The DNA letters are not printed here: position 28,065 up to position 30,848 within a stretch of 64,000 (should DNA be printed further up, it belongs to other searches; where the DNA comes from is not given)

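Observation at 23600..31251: Seven-gene respiratory operon combining a Psr-like catalytic molybdoenzyme with ACIII/Qrc-type cytochromes and an EB_dh haem subunit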

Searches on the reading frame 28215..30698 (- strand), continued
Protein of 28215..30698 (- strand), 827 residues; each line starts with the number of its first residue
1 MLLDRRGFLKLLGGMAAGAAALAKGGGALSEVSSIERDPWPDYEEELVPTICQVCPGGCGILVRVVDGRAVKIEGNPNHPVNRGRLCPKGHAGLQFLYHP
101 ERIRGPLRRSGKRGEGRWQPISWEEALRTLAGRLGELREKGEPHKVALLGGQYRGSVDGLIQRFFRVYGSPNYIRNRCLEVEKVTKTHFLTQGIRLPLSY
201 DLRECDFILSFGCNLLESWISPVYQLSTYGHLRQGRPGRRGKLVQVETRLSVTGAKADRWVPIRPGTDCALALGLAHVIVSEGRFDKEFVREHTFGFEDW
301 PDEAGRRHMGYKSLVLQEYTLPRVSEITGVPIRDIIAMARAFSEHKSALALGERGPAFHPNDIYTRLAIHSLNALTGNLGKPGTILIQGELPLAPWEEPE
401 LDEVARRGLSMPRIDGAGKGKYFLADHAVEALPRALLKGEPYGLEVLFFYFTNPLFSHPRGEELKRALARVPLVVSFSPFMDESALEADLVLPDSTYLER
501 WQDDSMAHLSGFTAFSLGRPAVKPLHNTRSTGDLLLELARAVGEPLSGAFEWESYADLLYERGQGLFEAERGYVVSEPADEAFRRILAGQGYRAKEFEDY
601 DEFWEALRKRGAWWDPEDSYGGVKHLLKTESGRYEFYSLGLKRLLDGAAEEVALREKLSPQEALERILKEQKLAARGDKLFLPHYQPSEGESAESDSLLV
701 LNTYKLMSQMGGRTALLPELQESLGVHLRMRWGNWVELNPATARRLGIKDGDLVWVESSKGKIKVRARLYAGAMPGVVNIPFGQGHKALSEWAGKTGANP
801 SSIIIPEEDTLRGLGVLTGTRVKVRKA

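Call 13: find_encoding_contigs(protein=P0040, flank=10000, max_places=2)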
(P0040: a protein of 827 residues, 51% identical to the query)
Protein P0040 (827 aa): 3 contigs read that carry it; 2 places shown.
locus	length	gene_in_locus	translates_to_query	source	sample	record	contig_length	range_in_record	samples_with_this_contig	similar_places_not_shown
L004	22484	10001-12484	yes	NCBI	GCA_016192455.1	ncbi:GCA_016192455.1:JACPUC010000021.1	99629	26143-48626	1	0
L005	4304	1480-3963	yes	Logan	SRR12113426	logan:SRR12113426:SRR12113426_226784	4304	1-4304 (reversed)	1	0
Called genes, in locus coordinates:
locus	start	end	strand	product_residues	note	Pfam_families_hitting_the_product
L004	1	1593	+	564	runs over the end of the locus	PF02776:TPP_enzyme_N, PF00205:TPP_enzyme_M, PF02775:TPP_enzyme_C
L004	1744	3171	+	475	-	PF20695:UbiD_N, PF01977:UbiD, PF20696:UbiD_C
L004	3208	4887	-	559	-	PF02776:TPP_enzyme_N, PF00205:TPP_enzyme_M, PF02775:TPP_enzyme_C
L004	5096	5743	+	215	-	PF00857:Isochorismatase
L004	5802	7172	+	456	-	PF01979:Amidohydro_1, PF07969:Amidohydro_3 (weak), PF12890:DHOase (weak)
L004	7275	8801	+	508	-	PF00501:AMP-binding, PF13193:AMP-binding_C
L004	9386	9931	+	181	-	PF02085:Cytochrom_CIII (faint), PF14537:Cytochrom_c3_2 (weak), PF14522:Cytochrome_C7 (weak)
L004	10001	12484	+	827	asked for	PF04879:Molybdop_Fe4S4, PF00384:Molybdopterin, PF01568:Molydop_binding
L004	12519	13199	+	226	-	PF00037:Fer4 (faint), PF12797:Fer4_2 (faint), PF12837:Fer4_6 (faint), PF12838:Fer4_7 (weak), PF13183:Fer4_8 (faint), PF13187:Fer4_9 (faint), PF13247:Fer4_11, PF12838:Fer4_7 (weak), +5 more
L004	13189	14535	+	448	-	PF03916:NrfD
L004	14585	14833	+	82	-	-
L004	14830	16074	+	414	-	PF13442:Cytochrome_CBB3 (faint), PF00034:Cytochrom_C (weak)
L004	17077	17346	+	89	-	PF05402:PqqD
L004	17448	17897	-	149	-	PF02566:OsmC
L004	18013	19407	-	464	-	PF00158:Sigma54_activat (weak), PF14532:Sigma54_activ_2, PF25601:AAA_lid_14, PF02954:HTH_8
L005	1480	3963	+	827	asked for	PF04879:Molybdop_Fe4S4, PF00384:Molybdopterin, PF01568:Molydop_binding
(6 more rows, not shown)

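Call 28: find_related_loci(query=A1, collection=genome_contigs, flank=10000)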
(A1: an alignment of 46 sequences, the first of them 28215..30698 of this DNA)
Query A1 (827 aa) in genome_contigs; peptide patterns used: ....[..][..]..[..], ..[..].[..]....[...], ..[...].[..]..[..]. (x = any residue, [..] = any of these).
599 stretches matched a pattern (row limit reached: there are more); 554 encode a relative of the query (tblastn E <= 1e-3); the best 80 are kept; 80 distinct loci.
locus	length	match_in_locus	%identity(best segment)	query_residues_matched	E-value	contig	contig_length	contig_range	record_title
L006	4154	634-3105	57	1-826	0e+0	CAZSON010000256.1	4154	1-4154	MAG TPA_asm: uncultured Desulfobacter sp. isolate binchicken_co275_82 genome assembly, contig: NODE_43361_length_4154_co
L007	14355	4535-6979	51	1-827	0e+0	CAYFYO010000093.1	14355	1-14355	MAG TPA_asm: uncultured Thermodesulfobacteriota bacterium isolate ERP108616_co2_127 genome assembly, contig: NODE_7098_l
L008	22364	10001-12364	52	40-827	0e+0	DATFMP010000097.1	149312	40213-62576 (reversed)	MAG TPA_asm: bacterium isolate SMAG_U9228 k141_14077, whole genome shotgun sequence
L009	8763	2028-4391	52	40-827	0e+0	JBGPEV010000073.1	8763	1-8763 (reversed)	MAG: bacterium isolate OBJ_0618_7090110_82 k141_896466_length_8763_cov_12.0000, whole genome shotgun sequence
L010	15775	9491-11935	50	1-827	0e+0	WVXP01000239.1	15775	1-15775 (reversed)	MAG: Proteobacteria bacterium isolate CS1-C027 C_merged_R1_(paired)_contig_3564, whole genome shotgun sequence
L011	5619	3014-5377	52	40-827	0e+0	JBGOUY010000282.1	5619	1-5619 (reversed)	MAG: bacterium isolate OBJ_0618_7090110_128 k141_5308787_length_5619_cov_28.0000, whole genome shotgun sequence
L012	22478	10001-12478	51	1-826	0e+0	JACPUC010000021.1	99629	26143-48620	MAG: Candidatus Tectomicrobia bacterium isolate NC_groundwater_748_Ag_S-0.65um_67_15 S37_SO-6_scaffold_564858, whole gen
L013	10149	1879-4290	53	1-827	0e+0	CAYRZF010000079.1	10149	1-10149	MAG TPA_asm: uncultured bacterium isolate SRP119689_co1_180 genome assembly, contig: NODE_10181_length_10149_cov_17.7993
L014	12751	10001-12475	48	1-827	0e+0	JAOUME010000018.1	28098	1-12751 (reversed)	MAG: Deltaproteobacteria bacterium isolate 8_1_July_SF_Bin26 8_1_July_SF_Bin26_scaffold_465_c1, whole genome shotgun seq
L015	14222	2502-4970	51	1-827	0e+0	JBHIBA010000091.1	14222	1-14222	MAG: Nitrospinota bacterium isolate K_2_bin.39 NODE_2150_length_14222_cov_6.550222, whole genome shotgun sequence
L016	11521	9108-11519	51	1-821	0e+0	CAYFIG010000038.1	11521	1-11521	MAG TPA_asm: uncultured bacterium isolate ERP013524_co1_26 genome assembly, contig: NODE_1155_length_11521_cov_5.334380,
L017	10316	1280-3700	51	40-827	0e+0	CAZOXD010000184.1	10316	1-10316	MAG TPA_asm: uncultured Pseudomonadota bacterium isolate binchicken_co136_95 genome assembly, contig: NODE_2886_length_1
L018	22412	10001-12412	51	1-827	0e+0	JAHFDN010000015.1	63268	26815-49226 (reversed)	MAG: Candidatus Rokuibacteriota bacterium isolate nzgw246 NODE_45_length_63269_cov_6.624454, whole genome shotgun sequen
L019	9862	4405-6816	50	1-827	0e+0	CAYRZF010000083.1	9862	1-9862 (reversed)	MAG TPA_asm: uncultured bacterium isolate SRP119689_co1_180 genome assembly, contig: NODE_10617_length_9862_cov_26.29132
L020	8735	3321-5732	52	1-827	0e+0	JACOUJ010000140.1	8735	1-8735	MAG: Candidatus Rokuibacteriota bacterium isolate NC_groundwater_67_Pr7_S-0.65um_64_12 FFV18_Sp65_scaffold_391518, whole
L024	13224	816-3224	49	1-827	0e+0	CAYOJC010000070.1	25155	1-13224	MAG TPA_asm: uncultured Syntrophobacteraceae bacterium isolate SRP136066_co1_407 genome assembly, contig: NODE_1711_leng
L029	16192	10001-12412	49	1-827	0e+0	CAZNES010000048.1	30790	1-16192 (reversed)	MAG TPA_asm: uncultured Syntrophobacteraceae bacterium isolate SRP119689_co1_315 genome assembly, contig: NODE_1828_leng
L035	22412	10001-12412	50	1-827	0e+0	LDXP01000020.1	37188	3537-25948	MAG: Candidatus Rokubacteria bacterium CSP1-6 XU13_C0020, whole genome shotgun sequence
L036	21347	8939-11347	51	1-826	0e+0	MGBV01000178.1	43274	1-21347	MAG: Candidatus Rokubacteria bacterium GWC2_70_16 gwc2_scaffold_3315, whole genome shotgun sequence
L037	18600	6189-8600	48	1-827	0e+0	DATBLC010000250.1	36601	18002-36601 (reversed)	MAG TPA_asm: Candidatus Binatia bacterium isolate SMAG_U3962 k141_2283315, whole genome shotgun sequence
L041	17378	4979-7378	47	1-820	0e+0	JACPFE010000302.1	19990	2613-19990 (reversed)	MAG: Deltaproteobacteria bacterium isolate NC_groundwater_353_Ag_B-0.1um_57_11 GD18-4_B1_scaffold_641862, whole genome s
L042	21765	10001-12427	47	1-827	0e+0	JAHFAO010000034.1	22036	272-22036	MAG: Deltaproteobacteria bacterium isolate nzgw177 NODE_879_length_22037_cov_5.418370, whole genome shotgun sequence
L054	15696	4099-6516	44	3-827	0e+0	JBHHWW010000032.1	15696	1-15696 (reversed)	MAG: Nitrospiria bacterium isolate D_3_bin.29 NODE_1406_length_15696_cov_7.015664, whole genome shotgun sequence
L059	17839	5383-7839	44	3-827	0e+0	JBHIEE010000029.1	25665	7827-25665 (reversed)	MAG: Candidatus Aminicenantia bacterium isolate b3.sp2_bin.19 NODE_436_length_25665_cov_7.123038, whole genome shotgun s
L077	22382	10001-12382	44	1-827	0e+0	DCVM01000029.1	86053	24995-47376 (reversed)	MAG TPA_asm: Syntrophaceae bacterium UBA2188 UBA2188_contig_266, whole genome shotgun sequence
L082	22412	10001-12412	48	1-826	0e+0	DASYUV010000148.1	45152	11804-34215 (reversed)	MAG TPA_asm: Candidatus Binatia bacterium isolate SMAG_U4604 k141_822748, whole genome shotgun sequence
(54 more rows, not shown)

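Call 48: search_protein_families(library=pfam, proteins=[L019:950-3262:+, L029:5071-6087:+, L037:13351-14619:+, L010:4111-6108:-, L024:11614-12717:+, L082:19266-19727:+, L029:3683-4420:+, L041:3049-3714:+, L017:8335-9213:+, L036:16172-16999:+], max_evalue=0.001)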
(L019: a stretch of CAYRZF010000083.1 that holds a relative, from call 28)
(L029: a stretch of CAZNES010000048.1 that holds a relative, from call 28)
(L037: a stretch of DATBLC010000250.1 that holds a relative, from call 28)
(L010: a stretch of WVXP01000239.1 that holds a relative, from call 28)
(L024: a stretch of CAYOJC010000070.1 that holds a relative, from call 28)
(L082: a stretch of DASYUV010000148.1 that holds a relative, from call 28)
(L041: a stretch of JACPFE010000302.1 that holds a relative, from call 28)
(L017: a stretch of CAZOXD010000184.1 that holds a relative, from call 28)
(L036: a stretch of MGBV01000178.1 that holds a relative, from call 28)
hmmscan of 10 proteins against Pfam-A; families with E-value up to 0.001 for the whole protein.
L019:950-3262:+ (770 aa): 1 family
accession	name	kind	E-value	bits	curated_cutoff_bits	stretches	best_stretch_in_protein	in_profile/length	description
PF11854.14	MtrB_PioB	-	1.8e-101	341.1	23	1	73-769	3-635/635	Putative outer membrane beta-barrel porin, MtrB/PioB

L029:5071-6087:+ (338 aa): 7 families
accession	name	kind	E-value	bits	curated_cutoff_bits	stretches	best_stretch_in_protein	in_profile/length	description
PF09699.15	Paired_CXXCH_1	-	1e-31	108.7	20.6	2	208-250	1-40/41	Doubled CXXCH motif (Paired_CXXCH_1)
PF14522.11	Cytochrome_C7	-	1.1e-13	51.2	24.8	1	210-269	10-67/67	Cytochrome c7 and related cytochrome c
PF14537.11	Cytochrom_c3_2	-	5.6e-11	43.2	25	0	262-324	7-66/79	Cytochrome c3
PF22113.1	Mtrc-MtrF_II-IV_dom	-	4.5e-09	36.5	30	1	57-102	120-168/176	Outer membrane cytochrome MtrC/MtrF-like, domains II/IV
PF22678.1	Cytochrom_c_NrfB-like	-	8.8e-08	33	27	1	93-169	1-73/89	Cytochrome c-type protein NrfB-like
PF02335.20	Cytochrom_C552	-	8.7e-05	22.1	24.1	1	145-205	235-291/438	Cytochrome c552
PF13435.11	Cytochrome_C554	-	0.00013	23.3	20.8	0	126-162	44-84/84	Cytochrome c554 and c-prime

L037:13351-14619:+ (422 aa): 5 families
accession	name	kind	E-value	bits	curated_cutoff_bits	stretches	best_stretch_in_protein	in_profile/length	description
PF14522.11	Cytochrome_C7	-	4.9e-13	49.1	24.8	0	164-242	6-66/67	Cytochrome c7 and related cytochrome c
PF09699.15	Paired_CXXCH_1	-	2.2e-11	43.7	20.6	0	265-297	8-38/41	Doubled CXXCH motif (Paired_CXXCH_1)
PF22113.1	Mtrc-MtrF_II-IV_dom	-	2.2e-10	40.8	30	1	28-151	24-128/176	Outer membrane cytochrome MtrC/MtrF-like, domains II/IV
PF14537.11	Cytochrom_c3_2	-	1.2e-09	39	25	1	58-178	1-78/79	Cytochrome c3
PF22678.1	Cytochrom_c_NrfB-like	-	8e-05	23.5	27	0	24-77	25-72/89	Cytochrome c-type protein NrfB-like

L010:4111-6108:- (665 aa): 4 families
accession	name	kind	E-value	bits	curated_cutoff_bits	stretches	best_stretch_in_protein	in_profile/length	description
PF14522.11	Cytochrome_C7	-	5.3e-10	39.4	24.8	0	151-215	8-67/67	Cytochrome c7 and related cytochrome c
PF14537.11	Cytochrom_c3_2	-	2.4e-08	34.7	25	0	151-245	2-78/79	Cytochrome c3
PF22113.1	Mtrc-MtrF_II-IV_dom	-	7.6e-08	32.5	30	1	153-320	4-167/176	Outer membrane cytochrome MtrC/MtrF-like, domains II/IV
PF01292.26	Ni_hydr_CYTB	-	9.3e-08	32.5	30.1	1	397-581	1-158/179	Prokaryotic cytochrome b561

L024:11614-12717:+ (367 aa): 4 families
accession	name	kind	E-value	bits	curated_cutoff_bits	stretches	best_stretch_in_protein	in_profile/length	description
PF00033.24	Cytochrome_B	-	2.8e-52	177.8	27.2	1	41-220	11-189/189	Cytochrome b/b6/petB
PF13631.11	Cytochrom_B_N_2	-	1.2e-42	146.2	27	1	102-270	2-167/169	Cytochrome b(N-terminal)/b6/petB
PF00032.22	Cytochrom_B_C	-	5.4e-13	49.5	20.7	1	273-362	2-84/102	Cytochrome b(C-terminal)/b6/petD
PF14358.11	DUF4405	-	0.00017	22.4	26.7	1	49-112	5-63/66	Domain of unknown function (DUF4405)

L082:19266-19727:+ (153 aa): 2 families
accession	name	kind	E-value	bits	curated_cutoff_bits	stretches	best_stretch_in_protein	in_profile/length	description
PF00355.32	Rieske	-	2.6e-12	46.9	20.3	1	59-138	7-87/88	Rieske [2Fe-2S] domain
PF25471.1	TM_PetC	-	5.1e-08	33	37.1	1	11-47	6-42/48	Iron-sulfur subunit PetC transmembrane anchor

L029:3683-4420:+ (245 aa): 3 families
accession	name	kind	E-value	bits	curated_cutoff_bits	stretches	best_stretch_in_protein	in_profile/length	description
PF13620.12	CarboxypepD_reg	-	1.8e-08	35.1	32.3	1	177-237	16-81/82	Carboxypeptidase regulatory-like domain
PF13715.12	CarbopepD_reg_2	-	8.5e-07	29.4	32.2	1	176-238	15-77/88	CarboxypepD_reg-like domain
PF14686.12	fn3_3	-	6.8e-05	23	24.4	1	187-230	27-72/75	Polysaccharide lyase family 4, domain II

L041:3049-3714:+ (221 aa): 3 families
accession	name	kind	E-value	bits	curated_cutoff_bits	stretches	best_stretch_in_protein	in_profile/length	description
PF00034.26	Cytochrom_C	-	2.8e-24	86.7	21.3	2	128-217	2-88/90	Cytochrome c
PF13442.11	Cytochrome_CBB3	-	2e-19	70.1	27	2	126-215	2-68/68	Cytochrome C oxidase, cbb3-type, subunit III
PF02167.20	Cytochrom_C1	-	1.1e-05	25.6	22.8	0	26-45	12-31/219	Cytochrome C1 family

L017:8335-9213:+ (292 aa): 3 families
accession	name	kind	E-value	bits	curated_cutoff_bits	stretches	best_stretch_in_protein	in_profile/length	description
PF00034.26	Cytochrom_C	-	2.6e-07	32.3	21.3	0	213-259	3-45/90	Cytochrome c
PF13442.11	Cytochrome_CBB3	-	5.5e-07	30.3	27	1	210-272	2-52/68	Cytochrome C oxidase, cbb3-type, subunit III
PF09779.14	Ima1_N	-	7.6e-05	24.1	28.9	0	112-141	10-39/132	Ima1 N-terminal domain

L036:16172-16999:+ (275 aa): 0 families
